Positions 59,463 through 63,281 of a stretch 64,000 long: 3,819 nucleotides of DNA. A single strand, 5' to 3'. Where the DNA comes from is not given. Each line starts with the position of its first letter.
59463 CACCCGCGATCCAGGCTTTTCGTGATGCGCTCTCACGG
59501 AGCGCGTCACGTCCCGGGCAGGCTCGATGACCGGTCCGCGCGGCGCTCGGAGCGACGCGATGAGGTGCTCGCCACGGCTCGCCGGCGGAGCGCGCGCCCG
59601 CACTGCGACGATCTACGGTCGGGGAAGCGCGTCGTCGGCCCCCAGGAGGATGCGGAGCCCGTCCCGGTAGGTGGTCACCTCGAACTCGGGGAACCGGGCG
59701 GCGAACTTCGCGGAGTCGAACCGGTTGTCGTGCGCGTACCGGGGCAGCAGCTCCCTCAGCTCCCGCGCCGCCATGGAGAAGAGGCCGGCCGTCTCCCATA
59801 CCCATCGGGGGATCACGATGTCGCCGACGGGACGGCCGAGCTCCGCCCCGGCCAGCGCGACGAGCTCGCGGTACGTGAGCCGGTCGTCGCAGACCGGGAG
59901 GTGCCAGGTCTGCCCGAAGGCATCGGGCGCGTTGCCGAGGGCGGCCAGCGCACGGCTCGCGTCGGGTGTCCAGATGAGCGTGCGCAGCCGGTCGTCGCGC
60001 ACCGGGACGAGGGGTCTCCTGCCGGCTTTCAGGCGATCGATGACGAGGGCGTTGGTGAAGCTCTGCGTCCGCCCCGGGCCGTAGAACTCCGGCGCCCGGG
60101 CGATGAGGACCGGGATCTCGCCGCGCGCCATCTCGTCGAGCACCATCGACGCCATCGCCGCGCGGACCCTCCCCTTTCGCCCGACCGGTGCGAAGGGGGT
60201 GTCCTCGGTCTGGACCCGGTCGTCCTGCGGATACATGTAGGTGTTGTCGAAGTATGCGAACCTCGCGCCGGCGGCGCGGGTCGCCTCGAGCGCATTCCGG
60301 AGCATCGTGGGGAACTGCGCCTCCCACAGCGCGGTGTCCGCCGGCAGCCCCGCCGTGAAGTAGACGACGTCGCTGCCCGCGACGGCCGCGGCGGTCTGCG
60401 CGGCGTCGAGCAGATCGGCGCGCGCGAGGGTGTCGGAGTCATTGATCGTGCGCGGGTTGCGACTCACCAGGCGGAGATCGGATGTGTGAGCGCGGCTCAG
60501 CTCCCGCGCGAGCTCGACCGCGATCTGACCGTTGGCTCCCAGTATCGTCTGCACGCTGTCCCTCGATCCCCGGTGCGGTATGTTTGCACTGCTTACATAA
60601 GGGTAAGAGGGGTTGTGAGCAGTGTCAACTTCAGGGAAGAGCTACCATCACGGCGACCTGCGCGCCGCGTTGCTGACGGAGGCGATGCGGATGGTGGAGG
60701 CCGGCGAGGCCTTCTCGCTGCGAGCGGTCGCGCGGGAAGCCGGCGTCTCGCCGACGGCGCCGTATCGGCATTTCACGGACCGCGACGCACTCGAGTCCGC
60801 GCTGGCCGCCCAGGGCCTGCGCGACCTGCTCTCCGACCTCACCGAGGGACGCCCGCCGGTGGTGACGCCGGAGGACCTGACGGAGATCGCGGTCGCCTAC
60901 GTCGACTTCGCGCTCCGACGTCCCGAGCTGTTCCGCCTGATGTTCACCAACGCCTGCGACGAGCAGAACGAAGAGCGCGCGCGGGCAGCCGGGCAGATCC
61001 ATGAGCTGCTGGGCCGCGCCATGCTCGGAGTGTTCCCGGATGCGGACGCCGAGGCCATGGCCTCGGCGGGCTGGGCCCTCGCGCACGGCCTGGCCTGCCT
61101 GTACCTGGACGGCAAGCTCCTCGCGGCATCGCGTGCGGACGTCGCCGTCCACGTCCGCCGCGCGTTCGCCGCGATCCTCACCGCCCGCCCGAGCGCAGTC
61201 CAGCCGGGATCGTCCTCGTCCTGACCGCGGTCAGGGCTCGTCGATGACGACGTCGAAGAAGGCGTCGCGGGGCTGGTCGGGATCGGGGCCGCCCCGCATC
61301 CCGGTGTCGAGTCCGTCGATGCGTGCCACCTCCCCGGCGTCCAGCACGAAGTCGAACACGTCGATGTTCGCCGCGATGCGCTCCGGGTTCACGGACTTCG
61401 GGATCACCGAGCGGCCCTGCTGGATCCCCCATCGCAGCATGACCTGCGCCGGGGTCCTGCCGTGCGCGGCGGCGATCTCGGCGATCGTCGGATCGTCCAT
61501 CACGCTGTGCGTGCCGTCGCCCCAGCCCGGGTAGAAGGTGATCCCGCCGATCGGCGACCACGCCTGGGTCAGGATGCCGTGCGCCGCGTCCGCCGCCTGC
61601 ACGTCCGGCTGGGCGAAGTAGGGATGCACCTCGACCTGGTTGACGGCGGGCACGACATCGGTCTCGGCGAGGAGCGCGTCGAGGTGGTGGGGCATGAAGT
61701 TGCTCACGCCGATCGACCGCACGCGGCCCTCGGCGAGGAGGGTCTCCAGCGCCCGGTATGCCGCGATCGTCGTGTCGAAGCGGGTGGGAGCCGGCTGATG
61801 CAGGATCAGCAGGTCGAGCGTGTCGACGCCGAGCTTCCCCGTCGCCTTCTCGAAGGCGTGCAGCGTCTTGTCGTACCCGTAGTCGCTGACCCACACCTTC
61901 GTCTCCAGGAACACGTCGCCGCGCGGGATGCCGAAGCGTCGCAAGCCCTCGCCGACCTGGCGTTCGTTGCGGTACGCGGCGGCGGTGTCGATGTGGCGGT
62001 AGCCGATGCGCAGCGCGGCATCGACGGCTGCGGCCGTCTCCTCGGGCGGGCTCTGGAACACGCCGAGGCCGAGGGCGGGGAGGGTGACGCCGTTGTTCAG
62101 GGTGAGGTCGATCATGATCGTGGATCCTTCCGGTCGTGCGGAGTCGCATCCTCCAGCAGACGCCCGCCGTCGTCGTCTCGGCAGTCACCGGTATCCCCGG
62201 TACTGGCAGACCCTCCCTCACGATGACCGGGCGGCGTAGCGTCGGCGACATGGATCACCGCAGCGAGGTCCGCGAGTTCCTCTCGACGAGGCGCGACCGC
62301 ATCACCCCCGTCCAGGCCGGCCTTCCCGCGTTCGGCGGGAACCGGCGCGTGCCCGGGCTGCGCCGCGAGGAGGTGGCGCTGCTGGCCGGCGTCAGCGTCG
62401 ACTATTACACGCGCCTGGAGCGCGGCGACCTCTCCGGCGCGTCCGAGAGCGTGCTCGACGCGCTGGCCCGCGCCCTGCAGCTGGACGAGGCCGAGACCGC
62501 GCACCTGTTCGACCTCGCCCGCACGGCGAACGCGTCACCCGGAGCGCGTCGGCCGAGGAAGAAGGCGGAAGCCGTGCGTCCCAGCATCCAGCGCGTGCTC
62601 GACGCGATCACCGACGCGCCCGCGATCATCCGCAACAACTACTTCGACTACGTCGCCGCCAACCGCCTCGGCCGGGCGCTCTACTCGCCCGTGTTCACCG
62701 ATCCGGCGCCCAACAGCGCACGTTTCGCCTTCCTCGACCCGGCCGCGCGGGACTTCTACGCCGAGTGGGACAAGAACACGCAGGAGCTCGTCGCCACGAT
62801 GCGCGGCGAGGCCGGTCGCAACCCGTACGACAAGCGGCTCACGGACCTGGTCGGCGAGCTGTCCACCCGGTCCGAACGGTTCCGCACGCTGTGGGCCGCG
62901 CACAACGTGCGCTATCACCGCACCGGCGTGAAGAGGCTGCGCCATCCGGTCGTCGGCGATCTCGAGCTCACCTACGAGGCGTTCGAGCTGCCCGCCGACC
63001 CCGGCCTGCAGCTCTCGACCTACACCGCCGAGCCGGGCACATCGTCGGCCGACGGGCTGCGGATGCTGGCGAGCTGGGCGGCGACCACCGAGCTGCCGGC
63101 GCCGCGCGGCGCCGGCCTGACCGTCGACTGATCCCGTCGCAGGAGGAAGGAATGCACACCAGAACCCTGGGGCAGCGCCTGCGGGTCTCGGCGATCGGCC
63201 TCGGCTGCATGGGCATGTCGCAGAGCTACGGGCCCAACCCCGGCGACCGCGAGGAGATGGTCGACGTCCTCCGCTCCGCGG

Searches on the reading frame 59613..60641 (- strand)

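Call 8: search_protein_families(library=pfam, proteins=[window:59613-60641:-])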
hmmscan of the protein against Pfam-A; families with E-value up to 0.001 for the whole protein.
window:59613-60641:- (342 aa): 4 families
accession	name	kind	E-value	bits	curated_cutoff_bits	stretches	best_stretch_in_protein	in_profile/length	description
PF01370.27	Epimerase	-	4.5e-16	59.4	20.9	1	33-241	3-230/240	NAD dependent epimerase/dehydratase family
PF13460.12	NAD_binding_10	-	1.1e-10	42.1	27.2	1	35-127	1-91/184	NAD(P)H-binding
PF04321.23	RmlD_sub_bind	-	1.1e-05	25.2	27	1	33-248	5-212/287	RmlD substrate binding domain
PF05368.20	NmrA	-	0.00012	22.3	27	0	32-98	6-78/298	NmrA-like family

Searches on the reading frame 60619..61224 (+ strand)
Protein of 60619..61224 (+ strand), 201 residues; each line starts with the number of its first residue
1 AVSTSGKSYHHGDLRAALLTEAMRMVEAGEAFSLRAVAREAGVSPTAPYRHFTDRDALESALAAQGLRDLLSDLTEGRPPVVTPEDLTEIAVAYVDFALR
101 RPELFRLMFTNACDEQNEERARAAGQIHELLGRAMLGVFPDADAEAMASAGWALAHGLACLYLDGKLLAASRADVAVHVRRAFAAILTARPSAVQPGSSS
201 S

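Call 8: search_protein_families(library=pfam, proteins=[window:60619-61224:+])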
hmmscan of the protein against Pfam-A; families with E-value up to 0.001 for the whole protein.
window:60619-61224:+ (201 aa): 2 families
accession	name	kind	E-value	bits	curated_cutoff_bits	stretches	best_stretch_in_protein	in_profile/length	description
PF13305.11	TetR_C_33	-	1.1e-13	52.1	26.8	1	87-178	1-95/103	Tetracyclin repressor-like, C-terminal domain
PF00440.29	TetR_N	-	4e-06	27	24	1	30-58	15-43/47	Bacterial regulatory proteins, tetR family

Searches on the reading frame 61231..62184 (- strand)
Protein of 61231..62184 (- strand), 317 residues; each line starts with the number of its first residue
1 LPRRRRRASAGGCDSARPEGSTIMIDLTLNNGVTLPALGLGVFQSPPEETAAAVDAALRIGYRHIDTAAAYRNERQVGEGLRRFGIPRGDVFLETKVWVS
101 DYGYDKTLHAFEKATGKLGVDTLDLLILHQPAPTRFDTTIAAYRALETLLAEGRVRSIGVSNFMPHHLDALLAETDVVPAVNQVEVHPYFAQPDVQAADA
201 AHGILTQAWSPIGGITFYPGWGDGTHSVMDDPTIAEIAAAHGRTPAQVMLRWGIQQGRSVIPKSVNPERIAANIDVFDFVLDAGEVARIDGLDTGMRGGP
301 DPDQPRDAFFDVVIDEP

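Call 8: search_protein_families(library=pfam, proteins=[window:61231-62184:-])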
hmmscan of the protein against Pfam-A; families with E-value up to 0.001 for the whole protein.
window:61231-62184:- (317 aa): 1 family
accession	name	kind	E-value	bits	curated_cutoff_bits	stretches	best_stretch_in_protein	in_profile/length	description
PF00248.27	Aldo_ket_red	-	3.5e-46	158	24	1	44-293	15-290/291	Aldo/keto reductase family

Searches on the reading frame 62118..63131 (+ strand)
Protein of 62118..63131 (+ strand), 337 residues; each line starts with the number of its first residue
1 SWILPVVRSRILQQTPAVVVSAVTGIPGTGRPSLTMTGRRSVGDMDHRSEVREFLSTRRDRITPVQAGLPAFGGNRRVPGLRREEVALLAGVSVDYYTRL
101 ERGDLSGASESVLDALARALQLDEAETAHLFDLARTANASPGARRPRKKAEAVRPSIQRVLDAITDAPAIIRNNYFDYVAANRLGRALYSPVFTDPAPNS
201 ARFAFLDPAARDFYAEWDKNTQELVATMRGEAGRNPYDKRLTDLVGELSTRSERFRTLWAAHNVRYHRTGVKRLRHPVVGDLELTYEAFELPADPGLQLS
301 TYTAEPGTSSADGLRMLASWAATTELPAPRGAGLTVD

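Call 8: search_protein_families(library=pfam, proteins=[window:62118-63131:+])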
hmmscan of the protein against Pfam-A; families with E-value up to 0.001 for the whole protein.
window:62118-63131:+ (337 aa): 3 families
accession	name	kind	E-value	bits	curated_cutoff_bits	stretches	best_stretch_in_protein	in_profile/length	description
PF17765.7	MLTR_LBD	-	3.3e-59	200.1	26.3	1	153-317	1-168/168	MmyB-like transcription regulator ligand binding domain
PF13560.12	HTH_31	-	4.5e-10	40.1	27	1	79-130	13-64/64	Helix-turn-helix domain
PF01381.28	HTH_3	-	4.2e-07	30.3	23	1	80-125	9-53/55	Helix-turn-helix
